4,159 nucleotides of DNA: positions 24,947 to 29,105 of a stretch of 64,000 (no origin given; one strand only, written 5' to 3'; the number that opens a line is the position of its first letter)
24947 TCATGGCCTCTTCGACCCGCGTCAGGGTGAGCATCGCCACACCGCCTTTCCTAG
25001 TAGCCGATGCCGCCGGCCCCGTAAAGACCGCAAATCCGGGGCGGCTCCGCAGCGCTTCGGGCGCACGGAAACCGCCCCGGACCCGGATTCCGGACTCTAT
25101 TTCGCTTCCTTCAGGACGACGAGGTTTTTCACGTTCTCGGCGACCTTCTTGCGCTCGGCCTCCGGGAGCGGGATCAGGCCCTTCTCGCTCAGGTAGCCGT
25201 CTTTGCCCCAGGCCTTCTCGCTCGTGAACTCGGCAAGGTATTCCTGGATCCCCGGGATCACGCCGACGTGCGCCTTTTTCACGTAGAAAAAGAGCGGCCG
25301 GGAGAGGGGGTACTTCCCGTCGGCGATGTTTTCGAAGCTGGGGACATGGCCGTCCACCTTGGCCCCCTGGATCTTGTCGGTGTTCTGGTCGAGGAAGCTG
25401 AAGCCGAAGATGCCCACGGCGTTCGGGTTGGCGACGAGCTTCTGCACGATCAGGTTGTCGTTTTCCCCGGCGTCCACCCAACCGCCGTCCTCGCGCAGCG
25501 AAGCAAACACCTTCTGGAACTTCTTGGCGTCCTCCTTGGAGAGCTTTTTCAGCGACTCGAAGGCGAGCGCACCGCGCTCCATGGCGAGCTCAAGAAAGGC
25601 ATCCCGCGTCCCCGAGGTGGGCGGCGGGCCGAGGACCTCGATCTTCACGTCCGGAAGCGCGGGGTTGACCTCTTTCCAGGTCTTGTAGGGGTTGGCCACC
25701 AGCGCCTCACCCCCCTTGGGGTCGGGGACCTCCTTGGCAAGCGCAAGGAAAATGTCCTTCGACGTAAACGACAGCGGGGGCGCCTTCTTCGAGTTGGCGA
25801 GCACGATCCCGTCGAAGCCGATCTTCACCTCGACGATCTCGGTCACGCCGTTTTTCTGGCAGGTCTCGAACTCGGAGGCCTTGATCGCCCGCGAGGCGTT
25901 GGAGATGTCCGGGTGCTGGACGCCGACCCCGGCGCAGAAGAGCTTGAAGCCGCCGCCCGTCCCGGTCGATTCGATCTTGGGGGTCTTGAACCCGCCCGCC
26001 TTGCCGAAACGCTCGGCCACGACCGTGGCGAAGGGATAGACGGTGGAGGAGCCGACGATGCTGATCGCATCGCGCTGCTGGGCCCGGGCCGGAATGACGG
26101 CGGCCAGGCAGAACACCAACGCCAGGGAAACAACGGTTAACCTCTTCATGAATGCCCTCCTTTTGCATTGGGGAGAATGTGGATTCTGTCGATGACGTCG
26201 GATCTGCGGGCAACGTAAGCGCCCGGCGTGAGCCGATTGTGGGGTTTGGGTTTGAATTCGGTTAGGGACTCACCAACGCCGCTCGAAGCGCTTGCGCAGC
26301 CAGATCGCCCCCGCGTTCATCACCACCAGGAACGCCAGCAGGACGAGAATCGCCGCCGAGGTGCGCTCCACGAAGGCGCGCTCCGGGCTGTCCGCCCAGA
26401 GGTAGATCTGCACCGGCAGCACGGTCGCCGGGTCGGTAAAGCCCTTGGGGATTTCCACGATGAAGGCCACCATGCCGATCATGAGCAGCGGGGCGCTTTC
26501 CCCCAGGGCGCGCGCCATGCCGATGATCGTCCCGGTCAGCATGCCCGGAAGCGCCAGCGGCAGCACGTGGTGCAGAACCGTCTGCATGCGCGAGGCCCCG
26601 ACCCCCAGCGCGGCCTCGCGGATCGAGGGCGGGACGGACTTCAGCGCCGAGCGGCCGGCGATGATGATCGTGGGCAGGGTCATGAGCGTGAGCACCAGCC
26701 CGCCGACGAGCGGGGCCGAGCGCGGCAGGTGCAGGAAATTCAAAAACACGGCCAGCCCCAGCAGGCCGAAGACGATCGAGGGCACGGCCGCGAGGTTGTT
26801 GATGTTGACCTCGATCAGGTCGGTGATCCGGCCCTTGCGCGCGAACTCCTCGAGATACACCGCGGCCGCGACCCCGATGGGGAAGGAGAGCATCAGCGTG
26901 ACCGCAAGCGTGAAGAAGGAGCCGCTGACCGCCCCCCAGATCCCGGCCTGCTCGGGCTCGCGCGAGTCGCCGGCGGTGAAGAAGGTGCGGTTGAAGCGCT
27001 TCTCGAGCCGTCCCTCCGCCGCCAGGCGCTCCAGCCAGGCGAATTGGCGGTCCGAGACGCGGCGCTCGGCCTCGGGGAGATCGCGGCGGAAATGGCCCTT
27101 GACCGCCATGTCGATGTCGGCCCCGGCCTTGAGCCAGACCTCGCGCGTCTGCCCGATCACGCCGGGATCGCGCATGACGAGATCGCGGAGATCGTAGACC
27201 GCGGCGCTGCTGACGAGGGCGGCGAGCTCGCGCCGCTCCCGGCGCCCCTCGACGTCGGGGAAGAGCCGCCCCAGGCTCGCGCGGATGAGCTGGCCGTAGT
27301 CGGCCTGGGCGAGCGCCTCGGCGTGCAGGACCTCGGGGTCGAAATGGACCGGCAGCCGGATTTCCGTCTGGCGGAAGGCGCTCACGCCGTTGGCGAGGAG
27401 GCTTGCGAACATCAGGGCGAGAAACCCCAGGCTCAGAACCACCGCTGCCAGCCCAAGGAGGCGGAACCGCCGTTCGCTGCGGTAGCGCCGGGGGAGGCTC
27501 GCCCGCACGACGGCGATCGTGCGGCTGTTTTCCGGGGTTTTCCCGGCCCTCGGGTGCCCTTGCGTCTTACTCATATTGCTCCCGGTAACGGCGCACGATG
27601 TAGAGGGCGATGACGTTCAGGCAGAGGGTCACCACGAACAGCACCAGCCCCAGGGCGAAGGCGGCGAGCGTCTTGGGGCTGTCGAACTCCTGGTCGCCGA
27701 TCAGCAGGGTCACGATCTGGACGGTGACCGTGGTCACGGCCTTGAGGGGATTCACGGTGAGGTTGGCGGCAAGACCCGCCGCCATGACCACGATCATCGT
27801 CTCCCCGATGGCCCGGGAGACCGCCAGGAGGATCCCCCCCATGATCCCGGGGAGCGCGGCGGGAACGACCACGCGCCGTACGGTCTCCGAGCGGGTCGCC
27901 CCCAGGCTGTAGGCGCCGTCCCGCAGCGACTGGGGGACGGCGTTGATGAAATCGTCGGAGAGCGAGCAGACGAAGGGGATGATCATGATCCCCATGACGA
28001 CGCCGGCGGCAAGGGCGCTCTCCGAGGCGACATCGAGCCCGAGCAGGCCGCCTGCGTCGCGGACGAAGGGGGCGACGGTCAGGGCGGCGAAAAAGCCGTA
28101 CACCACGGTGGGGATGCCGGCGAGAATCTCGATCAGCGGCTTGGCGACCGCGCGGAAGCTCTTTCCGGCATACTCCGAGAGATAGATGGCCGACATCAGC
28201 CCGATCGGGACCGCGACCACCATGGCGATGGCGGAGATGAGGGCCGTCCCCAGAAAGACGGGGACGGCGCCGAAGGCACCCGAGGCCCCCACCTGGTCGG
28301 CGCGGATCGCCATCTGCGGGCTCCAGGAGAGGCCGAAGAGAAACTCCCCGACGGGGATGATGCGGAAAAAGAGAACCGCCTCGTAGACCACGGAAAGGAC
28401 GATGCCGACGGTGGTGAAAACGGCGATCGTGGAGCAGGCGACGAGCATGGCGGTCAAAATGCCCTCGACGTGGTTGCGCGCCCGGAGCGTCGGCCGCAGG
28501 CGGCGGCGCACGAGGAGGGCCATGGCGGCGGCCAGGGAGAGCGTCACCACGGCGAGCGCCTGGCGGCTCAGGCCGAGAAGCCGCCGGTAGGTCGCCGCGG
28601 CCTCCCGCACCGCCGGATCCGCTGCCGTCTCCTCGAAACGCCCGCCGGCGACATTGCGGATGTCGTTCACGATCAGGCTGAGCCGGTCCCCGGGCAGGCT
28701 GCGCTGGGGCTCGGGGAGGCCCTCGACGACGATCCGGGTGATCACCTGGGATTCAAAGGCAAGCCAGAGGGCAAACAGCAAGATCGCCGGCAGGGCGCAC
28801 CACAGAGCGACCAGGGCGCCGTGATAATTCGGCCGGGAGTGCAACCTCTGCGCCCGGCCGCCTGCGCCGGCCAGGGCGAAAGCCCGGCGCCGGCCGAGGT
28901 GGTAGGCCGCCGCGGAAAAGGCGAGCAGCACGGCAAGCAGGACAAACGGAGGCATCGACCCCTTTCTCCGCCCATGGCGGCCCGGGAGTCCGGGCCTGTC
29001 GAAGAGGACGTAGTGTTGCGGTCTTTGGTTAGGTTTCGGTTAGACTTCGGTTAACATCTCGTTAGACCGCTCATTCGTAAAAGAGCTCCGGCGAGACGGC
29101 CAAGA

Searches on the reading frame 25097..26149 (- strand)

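Call 39: search_protein_families(library=pfam, proteins=[window:25097-26149:-], max_evalue=0.001)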
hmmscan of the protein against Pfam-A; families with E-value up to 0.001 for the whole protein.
window:25097-26149:- (350 aa): 1 family
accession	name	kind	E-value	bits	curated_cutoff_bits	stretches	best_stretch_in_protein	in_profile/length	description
PF12849.12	PBP_like_2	-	5.5e-48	164.5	27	1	21-311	4-266/267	PBP superfamily domain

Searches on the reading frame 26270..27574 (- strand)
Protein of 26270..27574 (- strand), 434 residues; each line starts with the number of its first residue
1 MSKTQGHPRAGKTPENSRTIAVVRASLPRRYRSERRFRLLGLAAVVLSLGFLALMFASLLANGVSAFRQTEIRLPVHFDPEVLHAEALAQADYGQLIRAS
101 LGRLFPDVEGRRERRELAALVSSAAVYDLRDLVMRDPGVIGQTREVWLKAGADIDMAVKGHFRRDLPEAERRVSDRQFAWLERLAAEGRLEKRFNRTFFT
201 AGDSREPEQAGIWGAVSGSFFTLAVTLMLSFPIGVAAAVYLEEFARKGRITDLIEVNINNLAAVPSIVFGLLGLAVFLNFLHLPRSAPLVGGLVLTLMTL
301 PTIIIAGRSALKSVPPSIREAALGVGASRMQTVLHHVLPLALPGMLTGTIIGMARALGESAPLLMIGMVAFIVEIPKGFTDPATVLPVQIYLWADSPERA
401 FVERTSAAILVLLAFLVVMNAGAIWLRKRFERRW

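Call 39: search_protein_families(library=pfam, proteins=[window:26270-27574:-], max_evalue=0.001)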
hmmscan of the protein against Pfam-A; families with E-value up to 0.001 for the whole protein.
window:26270-27574:- (434 aa): 2 families
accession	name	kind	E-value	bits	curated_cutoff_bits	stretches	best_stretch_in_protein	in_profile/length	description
PF11812.13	DUF3333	-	9.2e-49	165.9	26.5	1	25-168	2-151/151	Domain of unknown function (DUF3333)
PF00528.27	BPD_transp_1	-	4.7e-20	72.5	26.4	1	231-433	2-181/184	Binding-protein-dependent transport system inner membrane component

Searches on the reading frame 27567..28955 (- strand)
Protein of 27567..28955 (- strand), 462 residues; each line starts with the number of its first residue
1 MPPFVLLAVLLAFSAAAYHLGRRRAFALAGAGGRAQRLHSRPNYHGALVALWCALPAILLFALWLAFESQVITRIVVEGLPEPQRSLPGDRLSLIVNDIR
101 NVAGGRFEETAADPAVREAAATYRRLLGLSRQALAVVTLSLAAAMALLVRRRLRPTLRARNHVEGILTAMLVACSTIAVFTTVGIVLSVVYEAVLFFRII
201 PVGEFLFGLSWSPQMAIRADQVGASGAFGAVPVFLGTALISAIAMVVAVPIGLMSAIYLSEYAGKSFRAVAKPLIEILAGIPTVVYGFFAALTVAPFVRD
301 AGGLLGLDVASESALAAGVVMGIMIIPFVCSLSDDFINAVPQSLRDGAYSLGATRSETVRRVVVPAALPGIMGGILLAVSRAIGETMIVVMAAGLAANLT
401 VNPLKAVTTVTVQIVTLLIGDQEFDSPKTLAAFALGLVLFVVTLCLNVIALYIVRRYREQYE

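Call 39: search_protein_families(library=pfam, proteins=[window:27567-28955:-], max_evalue=0.001)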
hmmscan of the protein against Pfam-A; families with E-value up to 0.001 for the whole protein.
window:27567-28955:- (462 aa): 2 families
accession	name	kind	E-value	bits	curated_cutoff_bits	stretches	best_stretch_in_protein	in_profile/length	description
PF12501.13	DUF3708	-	5.8e-33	114.3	24.1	1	8-180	2-165/166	Phosphate ATP-binding cassette transporter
PF00528.27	BPD_transp_1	-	1.5e-19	70.9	26.4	1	248-458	1-183/184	Binding-protein-dependent transport system inner membrane component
